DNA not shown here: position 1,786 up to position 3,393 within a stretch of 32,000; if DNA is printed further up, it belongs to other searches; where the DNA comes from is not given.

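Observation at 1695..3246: ThiC-family gene is controlled by a cobalamin riboswitch rather than a TPP riboswitch, so it is probably 5-hydroxybenzimidazole synthase (BzaF-type), not ThiC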

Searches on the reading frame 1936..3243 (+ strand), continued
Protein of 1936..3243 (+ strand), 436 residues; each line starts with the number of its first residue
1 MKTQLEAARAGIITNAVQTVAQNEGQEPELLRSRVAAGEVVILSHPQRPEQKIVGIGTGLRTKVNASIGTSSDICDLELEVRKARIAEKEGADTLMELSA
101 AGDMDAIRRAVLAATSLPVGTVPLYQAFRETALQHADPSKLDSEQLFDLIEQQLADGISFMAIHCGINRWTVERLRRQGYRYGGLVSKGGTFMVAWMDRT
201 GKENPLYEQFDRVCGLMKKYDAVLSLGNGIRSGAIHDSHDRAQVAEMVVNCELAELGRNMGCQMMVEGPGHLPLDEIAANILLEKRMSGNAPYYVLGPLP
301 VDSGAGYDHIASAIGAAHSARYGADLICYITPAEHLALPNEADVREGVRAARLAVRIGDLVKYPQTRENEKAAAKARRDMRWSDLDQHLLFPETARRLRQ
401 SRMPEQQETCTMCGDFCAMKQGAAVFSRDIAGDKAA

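Call 26: find_related_loci(query=window:1936-3243:+, collection=genome_contigs, flank=1000)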
Query window:1936-3243:+ (436 aa) in genome_contigs; peptide patterns used: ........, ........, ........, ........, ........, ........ (x = any residue, [..] = any of these).
599 stretches matched a pattern (row limit reached: there are more); 399 encode a relative of the query (tblastn E <= 1e-3); the best 80 are kept; 80 distinct loci.
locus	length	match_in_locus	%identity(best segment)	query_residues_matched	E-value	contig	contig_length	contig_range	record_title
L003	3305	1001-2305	86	1-435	0e+0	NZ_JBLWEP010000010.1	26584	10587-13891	Candidatus Electronema sp. TJ TJ__2392, whole genome shotgun sequence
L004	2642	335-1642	81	1-436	0e+0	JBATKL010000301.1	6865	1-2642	MAG: Candidatus Electrothrix sp. isolate MFD10219_ilm_asm_bin13 k127_111558, whole genome shotgun sequence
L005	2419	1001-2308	83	1-436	0e+0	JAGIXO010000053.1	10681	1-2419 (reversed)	Candidatus Electronema nielsenii isolate F5 contig53, whole genome shotgun sequence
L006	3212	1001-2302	80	1-434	0e+0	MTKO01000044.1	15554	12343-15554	Candidatus Electrothrix aarhusensis isolate MCF Contig81, whole genome shotgun sequence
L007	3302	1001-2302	80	1-434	0e+0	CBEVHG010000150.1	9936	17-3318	MAG TPA_asm: Candidatus Electrothrix marina isolate SRR24458087_concoct_48 genome assembly, contig: ERZ26778537.150, who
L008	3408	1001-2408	84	1-434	0e+0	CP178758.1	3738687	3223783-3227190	MAG: Candidatus Electrothrix sp. YB6 chromosome, complete genome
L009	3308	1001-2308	77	1-436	0e+0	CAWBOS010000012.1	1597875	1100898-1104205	MAG: uncultured delta proteobacterium isolate MFD01299.bin.3.111 genome assembly, contig: contig_6052, whole genome shot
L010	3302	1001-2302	78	1-434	0e+0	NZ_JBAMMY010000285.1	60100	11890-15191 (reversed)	Desulfobacterium sp. N47 k141_784, whole genome shotgun sequence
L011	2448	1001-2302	76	1-434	0e+0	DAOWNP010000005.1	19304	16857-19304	MAG TPA_asm: Desulfobacteraceae bacterium isolate CSMAG_3031 CSMAG_3031_k141_3249496_length_19304_cov_89.9707, whole gen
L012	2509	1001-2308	77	1-436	0e+0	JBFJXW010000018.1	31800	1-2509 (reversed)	MAG: Desulfobulbus sp. isolate Mix_sand19.2022.05.G.7 k141_5106625_length_31800_cov_15.2096, whole genome shotgun sequen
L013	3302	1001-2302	77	1-434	0e+0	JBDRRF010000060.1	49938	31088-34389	MAG: Pseudomonadota bacterium isolate MEGAHIT-group-2.86 k141_84303, whole genome shotgun sequence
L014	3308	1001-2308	77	1-436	0e+0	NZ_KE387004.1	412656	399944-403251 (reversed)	Desulfogranum mediterraneum DSM 13871 G494DRAFT_scaffold00001.1, whole genome shotgun sequence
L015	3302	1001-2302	76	1-434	0e+0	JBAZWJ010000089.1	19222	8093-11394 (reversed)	MAG: Desulfobacteraceae bacterium isolate SO_2017_GW1_28 NODE_10923_length_19222_cov_1.233045_OW334_2017, whole genome s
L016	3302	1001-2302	75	1-434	0e+0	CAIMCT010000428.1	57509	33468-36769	MAG: uncultured Desulfobacteraceae bacterium isolate Umea1_bin-2529 genome assembly, contig: bin-2529:428/580, whole gen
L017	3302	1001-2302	75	1-434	0e+0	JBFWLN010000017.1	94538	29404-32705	MAG: Desulfobulbus sp. isolate CA_2019_NHSR_67 NODE_649_length_94538_cov_16.695343_NHSR, whole genome shotgun sequence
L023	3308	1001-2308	75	1-436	0e+0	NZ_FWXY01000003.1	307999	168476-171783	Desulfocicer vacuolatum DSM 3385, whole genome shotgun sequence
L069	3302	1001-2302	72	1-434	0e+0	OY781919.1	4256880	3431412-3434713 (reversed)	MAG: Geopsychrobacteraceae bacterium isolate 4e1a5015-ed3f-4373-8408-0037d4527bea genome assembly, chromosome: 1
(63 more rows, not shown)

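Call 29: search_protein_representatives(protein=window:1936-3243:+)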
Query: 436 residues. Proteins with E-value up to 0.001 (for the whole library): 3786; up to 1e-10: 1943; up to 1e-30: 442. The best 150 are listed.
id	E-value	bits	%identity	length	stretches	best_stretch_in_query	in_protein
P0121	1.9e-178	610.0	62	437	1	1-435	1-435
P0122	1.0e-139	482.4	53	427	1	6-421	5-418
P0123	1.9e-110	385.9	70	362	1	146-382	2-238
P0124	1.3e-108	379.9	45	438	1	1-420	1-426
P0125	1.9e-107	376.1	43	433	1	5-427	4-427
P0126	2.1e-103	362.7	42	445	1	2-426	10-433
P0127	7.4e-100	351.1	40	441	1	3-421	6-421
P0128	7.9e-100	351.0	42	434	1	3-425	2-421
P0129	1.1e-99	350.5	42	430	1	19-421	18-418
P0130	2.0e-98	346.4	72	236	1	1-221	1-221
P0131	2.7e-98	345.9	42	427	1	3-426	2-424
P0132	1.7e-96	340.0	59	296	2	231-431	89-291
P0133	5.7e-96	338.3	40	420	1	3-420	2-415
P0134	2.6e-95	336.1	41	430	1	6-427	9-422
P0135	5.6e-95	335.0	73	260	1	161-367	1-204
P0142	3.0e-88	312.8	41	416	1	5-426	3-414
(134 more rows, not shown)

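Call 30: search_protein_families(library=ncbifam, proteins=[P0121, P0122, P0124, P0125, P0126, P0127, P0128, P0129, P0131, P0133], max_evalue=1e-50)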
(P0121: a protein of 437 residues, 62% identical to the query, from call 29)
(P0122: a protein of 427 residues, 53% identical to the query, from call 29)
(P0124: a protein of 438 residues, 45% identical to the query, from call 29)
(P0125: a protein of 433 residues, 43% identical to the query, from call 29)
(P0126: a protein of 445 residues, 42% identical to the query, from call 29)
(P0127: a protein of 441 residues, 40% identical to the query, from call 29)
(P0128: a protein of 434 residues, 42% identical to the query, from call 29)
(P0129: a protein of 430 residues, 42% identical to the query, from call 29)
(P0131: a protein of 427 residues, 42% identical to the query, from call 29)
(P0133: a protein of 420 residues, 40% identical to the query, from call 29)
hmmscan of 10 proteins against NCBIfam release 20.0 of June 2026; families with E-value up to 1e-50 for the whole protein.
P0121 (437 aa): 4 families
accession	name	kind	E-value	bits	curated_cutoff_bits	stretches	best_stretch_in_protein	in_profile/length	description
NF009895.0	PRK13352.1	equivalog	1.8e-170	567.4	410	1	3-424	3-419/430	phosphomethylpyrimidine synthase ThiC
TIGR00190.1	thiC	equivalog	9.5e-157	522.1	460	1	4-421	3-417/423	phosphomethylpyrimidine synthase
TIGR04386.1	ThiC_like_1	exception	3.6e-156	520.2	700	1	4-423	2-421/426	B12 lower ligand biosynthesis ThiC-like protein BzaB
NF006763.1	PRK09284.1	equivalog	6.4e-113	378.2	650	1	15-421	153-559/564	phosphomethylpyrimidine synthase ThiC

P0122 (427 aa): 4 families
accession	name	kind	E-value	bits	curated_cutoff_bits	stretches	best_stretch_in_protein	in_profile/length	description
NF009895.0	PRK13352.1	equivalog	6.8e-177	588.5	410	1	3-424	4-422/430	phosphomethylpyrimidine synthase ThiC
TIGR00190.1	thiC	equivalog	1.3e-174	581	460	1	2-422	2-421/423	phosphomethylpyrimidine synthase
TIGR04386.1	ThiC_like_1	exception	4.2e-163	543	700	1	6-422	5-423/426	B12 lower ligand biosynthesis ThiC-like protein BzaB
NF006763.1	PRK09284.1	equivalog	2.4e-119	399.4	650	1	19-420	158-561/564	phosphomethylpyrimidine synthase ThiC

P0124 (438 aa): 4 families
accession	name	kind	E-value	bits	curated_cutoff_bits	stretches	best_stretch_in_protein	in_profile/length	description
NF009895.0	PRK13352.1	equivalog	3e-187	622.6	410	1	2-436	2-425/430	phosphomethylpyrimidine synthase ThiC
TIGR00190.1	thiC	equivalog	6e-183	608.4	460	1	3-430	2-420/423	phosphomethylpyrimidine synthase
TIGR04386.1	ThiC_like_1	exception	5.3e-169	562.5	700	1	3-433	1-425/426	B12 lower ligand biosynthesis ThiC-like protein BzaB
NF006763.1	PRK09284.1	equivalog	3.1e-133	445.2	650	1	14-427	153-559/564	phosphomethylpyrimidine synthase ThiC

P0125 (433 aa): 4 families
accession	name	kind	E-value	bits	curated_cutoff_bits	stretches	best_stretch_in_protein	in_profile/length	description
NF009895.0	PRK13352.1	equivalog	2e-188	626.5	410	1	1-427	2-422/430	phosphomethylpyrimidine synthase ThiC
TIGR00190.1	thiC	equivalog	3.4e-182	605.9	460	1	1-425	1-421/423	phosphomethylpyrimidine synthase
TIGR04386.1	ThiC_like_1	exception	8.6e-174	578.3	700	1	4-427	3-425/426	B12 lower ligand biosynthesis ThiC-like protein BzaB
NF006763.1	PRK09284.1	equivalog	4.6e-134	448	650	1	27-423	166-561/564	phosphomethylpyrimidine synthase ThiC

P0126 (445 aa): 4 families
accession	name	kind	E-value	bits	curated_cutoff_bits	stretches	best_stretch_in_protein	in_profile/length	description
NF009895.0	PRK13352.1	equivalog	1.9e-189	629.9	410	1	10-436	2-424/430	phosphomethylpyrimidine synthase ThiC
TIGR00190.1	thiC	equivalog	2.8e-166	553.5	460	1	10-432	1-421/423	phosphomethylpyrimidine synthase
TIGR04386.1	ThiC_like_1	exception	2.5e-152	507.6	700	1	11-434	1-425/426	B12 lower ligand biosynthesis ThiC-like protein BzaB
NF006763.1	PRK09284.1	equivalog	1.2e-132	443.2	650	1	5-431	111-562/564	phosphomethylpyrimidine synthase ThiC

P0127 (441 aa): 4 families
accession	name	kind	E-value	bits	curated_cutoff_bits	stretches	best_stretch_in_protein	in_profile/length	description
NF009895.0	PRK13352.1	equivalog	6.9e-195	647.8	410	1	5-431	2-426/430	phosphomethylpyrimidine synthase ThiC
TIGR00190.1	thiC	equivalog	1.2e-175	584.3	460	1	6-423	2-419/423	phosphomethylpyrimidine synthase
TIGR04386.1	ThiC_like_1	exception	6e-153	509.6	700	1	6-422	1-420/426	B12 lower ligand biosynthesis ThiC-like protein BzaB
NF006763.1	PRK09284.1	equivalog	4.3e-145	484.4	650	1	4-423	115-561/564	phosphomethylpyrimidine synthase ThiC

P0128 (434 aa): 4 families
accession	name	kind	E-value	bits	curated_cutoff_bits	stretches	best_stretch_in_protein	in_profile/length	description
NF009895.0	PRK13352.1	equivalog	1.4e-189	630.3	410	1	1-427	2-426/430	phosphomethylpyrimidine synthase ThiC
TIGR00190.1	thiC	equivalog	7.9e-170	565.2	460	1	1-419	1-419/423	phosphomethylpyrimidine synthase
TIGR04386.1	ThiC_like_1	exception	6.1e-159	529.3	700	1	2-419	1-421/426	B12 lower ligand biosynthesis ThiC-like protein BzaB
NF006763.1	PRK09284.1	equivalog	8.9e-128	427.2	650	1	2-417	117-559/564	phosphomethylpyrimidine synthase ThiC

P0129 (430 aa): 4 families
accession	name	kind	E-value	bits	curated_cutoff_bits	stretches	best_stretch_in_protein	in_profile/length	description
NF009895.0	PRK13352.1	equivalog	2.6e-180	599.8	410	1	3-425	4-423/430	phosphomethylpyrimidine synthase ThiC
TIGR00190.1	thiC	equivalog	1e-165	551.6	460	1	2-420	2-419/423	phosphomethylpyrimidine synthase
TIGR04386.1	ThiC_like_1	exception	7.4e-156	519.2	700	1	6-419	5-420/426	B12 lower ligand biosynthesis ThiC-like protein BzaB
NF006763.1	PRK09284.1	equivalog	4e-133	444.9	650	1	10-419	150-560/564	phosphomethylpyrimidine synthase ThiC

P0131 (427 aa): 4 families
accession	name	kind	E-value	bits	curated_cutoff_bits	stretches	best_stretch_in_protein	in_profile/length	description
TIGR04386.1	ThiC_like_1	exception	8.1e-221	733.2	700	1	2-426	1-426/426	B12 lower ligand biosynthesis ThiC-like protein BzaB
NF009895.0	PRK13352.1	equivalog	1.9e-179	596.9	410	1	1-423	2-420/430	phosphomethylpyrimidine synthase ThiC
TIGR00190.1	thiC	equivalog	9.2e-167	555.1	460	1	1-421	1-419/423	phosphomethylpyrimidine synthase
NF006763.1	PRK09284.1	equivalog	1.4e-125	420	650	1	3-418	118-558/564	phosphomethylpyrimidine synthase ThiC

P0133 (420 aa): 4 families
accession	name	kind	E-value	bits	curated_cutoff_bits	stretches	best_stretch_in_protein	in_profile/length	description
NF009895.0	PRK13352.1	equivalog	3.9e-161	536.6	410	1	1-417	2-417/430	phosphomethylpyrimidine synthase ThiC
TIGR04386.1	ThiC_like_1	exception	2.3e-148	494.5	700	1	2-417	1-420/426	B12 lower ligand biosynthesis ThiC-like protein BzaB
TIGR00190.1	thiC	equivalog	2.8e-148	494.2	460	1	1-417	1-418/423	phosphomethylpyrimidine synthase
NF006763.1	PRK09284.1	equivalog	2.1e-112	376.5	650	1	22-413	161-556/564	phosphomethylpyrimidine synthase ThiC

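Call 37: search_solved_structures(query=window:1936-3243:+, show_alignments=4, max_evalue=1e-80)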
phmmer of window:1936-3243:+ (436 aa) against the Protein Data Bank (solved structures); distinct sequences matched with E-value up to 1e-80: 4.
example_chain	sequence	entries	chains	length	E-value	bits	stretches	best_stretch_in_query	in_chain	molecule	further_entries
3epm_A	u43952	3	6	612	2.4e-82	280.2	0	27-435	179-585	Thiamine biosynthesis protein thiC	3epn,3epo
4s2a_A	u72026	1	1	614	2.5e-82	280.2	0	27-435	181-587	Phosphomethylpyrimidine synthase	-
4s25_A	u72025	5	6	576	7.8e-81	275.2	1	3-420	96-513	Phosphomethylpyrimidine synthase, chloroplastic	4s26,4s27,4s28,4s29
4n7q_A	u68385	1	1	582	8.1e-81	275.2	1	3-420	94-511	Phosphomethylpyrimidine synthase, chloroplastic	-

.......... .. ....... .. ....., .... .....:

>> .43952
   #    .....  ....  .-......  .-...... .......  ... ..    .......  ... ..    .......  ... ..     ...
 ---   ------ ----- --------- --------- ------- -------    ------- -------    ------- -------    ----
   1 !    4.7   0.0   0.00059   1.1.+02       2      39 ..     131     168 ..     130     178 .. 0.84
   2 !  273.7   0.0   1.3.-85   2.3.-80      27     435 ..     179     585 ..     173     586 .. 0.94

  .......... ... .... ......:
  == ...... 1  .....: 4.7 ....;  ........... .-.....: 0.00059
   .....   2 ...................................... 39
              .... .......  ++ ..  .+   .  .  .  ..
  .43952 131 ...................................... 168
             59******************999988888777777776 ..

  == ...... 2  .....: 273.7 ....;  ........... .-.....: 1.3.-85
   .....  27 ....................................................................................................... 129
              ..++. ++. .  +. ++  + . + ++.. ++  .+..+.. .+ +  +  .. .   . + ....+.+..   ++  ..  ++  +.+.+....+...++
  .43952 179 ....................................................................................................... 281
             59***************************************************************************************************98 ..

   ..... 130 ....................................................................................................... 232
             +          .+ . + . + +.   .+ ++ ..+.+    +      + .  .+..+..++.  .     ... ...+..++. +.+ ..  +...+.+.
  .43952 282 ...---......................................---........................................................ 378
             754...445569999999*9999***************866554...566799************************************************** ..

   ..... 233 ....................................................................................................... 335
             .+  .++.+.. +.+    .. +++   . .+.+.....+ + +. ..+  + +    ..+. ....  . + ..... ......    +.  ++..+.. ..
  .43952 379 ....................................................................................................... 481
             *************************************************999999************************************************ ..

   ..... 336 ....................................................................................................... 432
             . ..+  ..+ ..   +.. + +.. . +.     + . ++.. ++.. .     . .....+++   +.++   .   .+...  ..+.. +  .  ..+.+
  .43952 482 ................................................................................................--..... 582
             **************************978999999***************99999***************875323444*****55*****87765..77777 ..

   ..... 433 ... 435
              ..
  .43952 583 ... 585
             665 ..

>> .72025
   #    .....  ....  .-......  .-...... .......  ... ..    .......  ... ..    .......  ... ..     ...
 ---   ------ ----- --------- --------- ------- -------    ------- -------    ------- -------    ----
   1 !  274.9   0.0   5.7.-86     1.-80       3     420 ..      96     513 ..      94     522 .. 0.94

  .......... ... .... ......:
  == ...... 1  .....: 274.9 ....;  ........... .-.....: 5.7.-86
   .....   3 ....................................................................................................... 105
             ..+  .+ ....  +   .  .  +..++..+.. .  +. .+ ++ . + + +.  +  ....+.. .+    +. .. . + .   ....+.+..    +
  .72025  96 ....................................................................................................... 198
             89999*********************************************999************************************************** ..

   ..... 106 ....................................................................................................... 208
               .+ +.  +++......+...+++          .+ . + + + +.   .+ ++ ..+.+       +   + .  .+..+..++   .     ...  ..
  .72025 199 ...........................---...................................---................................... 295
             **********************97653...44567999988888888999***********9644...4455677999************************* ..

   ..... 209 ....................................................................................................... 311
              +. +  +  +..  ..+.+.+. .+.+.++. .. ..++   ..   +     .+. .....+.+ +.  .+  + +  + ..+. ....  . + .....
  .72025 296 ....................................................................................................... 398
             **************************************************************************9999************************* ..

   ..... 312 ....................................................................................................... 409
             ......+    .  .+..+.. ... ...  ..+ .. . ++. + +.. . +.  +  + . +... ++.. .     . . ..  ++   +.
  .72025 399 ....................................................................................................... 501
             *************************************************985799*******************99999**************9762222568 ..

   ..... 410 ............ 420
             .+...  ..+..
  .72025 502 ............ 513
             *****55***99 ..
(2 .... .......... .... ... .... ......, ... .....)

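Call 44: find_encoding_contigs(protein=P0105, flank=10000, max_places=1)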
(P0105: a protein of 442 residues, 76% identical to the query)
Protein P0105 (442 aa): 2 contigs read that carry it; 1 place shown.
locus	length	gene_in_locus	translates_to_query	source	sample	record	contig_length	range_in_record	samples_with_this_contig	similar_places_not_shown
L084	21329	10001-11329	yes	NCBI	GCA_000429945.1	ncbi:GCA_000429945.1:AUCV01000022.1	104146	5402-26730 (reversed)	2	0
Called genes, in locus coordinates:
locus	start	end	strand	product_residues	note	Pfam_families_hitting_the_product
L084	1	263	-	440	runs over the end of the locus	PF13432:TPR_16 (faint), PF12895:ANAPC3 (faint), PF13428:TPR_14 (faint), PF14559:TPR_19 (faint), PF13424:TPR_12 (faint), PF00515:TPR_1 (faint), PF07719:TPR_2 (weak), PF13174:TPR_6 (faint), +4 more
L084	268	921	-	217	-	PF03544:TonB_C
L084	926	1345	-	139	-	PF02472:ExbD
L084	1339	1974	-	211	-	PF01618:MotA_ExbB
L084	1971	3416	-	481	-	PF11932:DUF3450 (weak), PF01618:MotA_ExbB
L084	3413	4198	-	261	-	PF11932:DUF3450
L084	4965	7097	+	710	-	PF20969:MASE11, PF00989:PAS (weak), PF08447:PAS_3, PF00512:HisKA, PF02518:HATPase_c, PF00072:Response_reg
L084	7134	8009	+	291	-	PF04055:Radical_SAM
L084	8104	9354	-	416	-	PF00072:Response_reg, PF00990:GGDEF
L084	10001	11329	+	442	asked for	PF01964:ThiC_Rad_SAM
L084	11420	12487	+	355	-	PF02277:DBI_PRT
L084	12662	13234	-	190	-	-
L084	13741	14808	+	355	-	PF07719:TPR_2 (faint), PF12895:ANAPC3 (faint), PF13424:TPR_12 (faint), PF13181:TPR_8 (faint), PF00515:TPR_1 (faint), PF13428:TPR_14 (faint), PF13432:TPR_16 (faint), PF14559:TPR_19 (weak), +1 more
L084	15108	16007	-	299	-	PF00126:HTH_1, PF03466:LysR_substrate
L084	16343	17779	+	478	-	PF03600:CitMHS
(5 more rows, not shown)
